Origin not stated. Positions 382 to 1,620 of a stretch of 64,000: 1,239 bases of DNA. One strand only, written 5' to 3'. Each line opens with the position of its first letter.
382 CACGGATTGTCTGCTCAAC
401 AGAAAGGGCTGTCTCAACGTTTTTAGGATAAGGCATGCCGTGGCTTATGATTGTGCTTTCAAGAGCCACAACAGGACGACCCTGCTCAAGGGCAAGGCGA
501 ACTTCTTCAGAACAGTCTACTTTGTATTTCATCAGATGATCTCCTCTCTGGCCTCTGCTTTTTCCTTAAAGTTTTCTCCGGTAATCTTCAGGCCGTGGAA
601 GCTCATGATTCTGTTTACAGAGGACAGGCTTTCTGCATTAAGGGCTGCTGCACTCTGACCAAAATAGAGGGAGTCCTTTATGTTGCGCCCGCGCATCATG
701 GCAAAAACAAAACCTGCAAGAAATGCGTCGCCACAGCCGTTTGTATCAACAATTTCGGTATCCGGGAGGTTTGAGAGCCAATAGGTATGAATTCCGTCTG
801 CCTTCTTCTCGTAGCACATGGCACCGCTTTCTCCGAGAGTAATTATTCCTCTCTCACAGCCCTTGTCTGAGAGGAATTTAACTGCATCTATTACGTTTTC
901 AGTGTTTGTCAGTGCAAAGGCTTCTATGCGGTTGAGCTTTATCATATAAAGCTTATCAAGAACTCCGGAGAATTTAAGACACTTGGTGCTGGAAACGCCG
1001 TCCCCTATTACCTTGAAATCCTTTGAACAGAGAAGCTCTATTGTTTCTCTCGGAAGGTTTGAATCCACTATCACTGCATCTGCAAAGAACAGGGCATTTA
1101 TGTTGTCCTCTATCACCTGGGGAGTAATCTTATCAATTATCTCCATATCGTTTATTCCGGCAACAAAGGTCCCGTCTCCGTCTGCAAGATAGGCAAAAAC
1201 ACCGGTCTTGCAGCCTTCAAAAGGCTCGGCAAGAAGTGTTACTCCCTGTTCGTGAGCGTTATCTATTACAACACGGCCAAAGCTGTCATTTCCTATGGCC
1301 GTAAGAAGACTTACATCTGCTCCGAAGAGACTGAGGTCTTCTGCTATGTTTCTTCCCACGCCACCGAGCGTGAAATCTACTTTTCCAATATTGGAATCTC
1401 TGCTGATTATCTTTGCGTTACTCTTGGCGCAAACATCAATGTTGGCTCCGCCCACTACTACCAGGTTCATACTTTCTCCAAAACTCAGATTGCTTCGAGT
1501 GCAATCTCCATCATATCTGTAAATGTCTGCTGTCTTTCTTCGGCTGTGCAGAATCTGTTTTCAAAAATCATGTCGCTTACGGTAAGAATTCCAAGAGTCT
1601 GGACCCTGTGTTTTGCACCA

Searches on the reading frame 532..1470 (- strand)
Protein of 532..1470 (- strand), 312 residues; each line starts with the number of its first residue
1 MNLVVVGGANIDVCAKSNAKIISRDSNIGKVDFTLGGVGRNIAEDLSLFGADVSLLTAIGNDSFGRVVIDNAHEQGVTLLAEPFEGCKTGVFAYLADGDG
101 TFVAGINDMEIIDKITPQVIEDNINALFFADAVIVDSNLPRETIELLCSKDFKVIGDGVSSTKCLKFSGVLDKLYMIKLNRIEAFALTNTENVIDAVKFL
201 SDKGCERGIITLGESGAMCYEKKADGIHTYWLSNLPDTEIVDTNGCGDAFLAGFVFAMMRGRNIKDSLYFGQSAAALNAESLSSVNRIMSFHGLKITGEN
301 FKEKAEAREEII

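Call 46: find_encoding_contigs(protein=window:532-1470:-, flank=10000, max_places=3)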
Protein window:532-1470:- (312 aa): 1 contig read that carries it; 1 place shown.
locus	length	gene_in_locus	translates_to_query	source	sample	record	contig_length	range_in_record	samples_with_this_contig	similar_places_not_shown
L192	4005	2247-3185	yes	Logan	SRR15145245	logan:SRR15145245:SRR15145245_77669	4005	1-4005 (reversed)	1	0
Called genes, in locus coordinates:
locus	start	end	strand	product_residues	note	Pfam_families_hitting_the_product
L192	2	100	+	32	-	?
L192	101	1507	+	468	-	PF00171:Aldedh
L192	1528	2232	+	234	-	PF01048:PNP_UDP_1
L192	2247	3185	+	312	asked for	PF00294:PfkB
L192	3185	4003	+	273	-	?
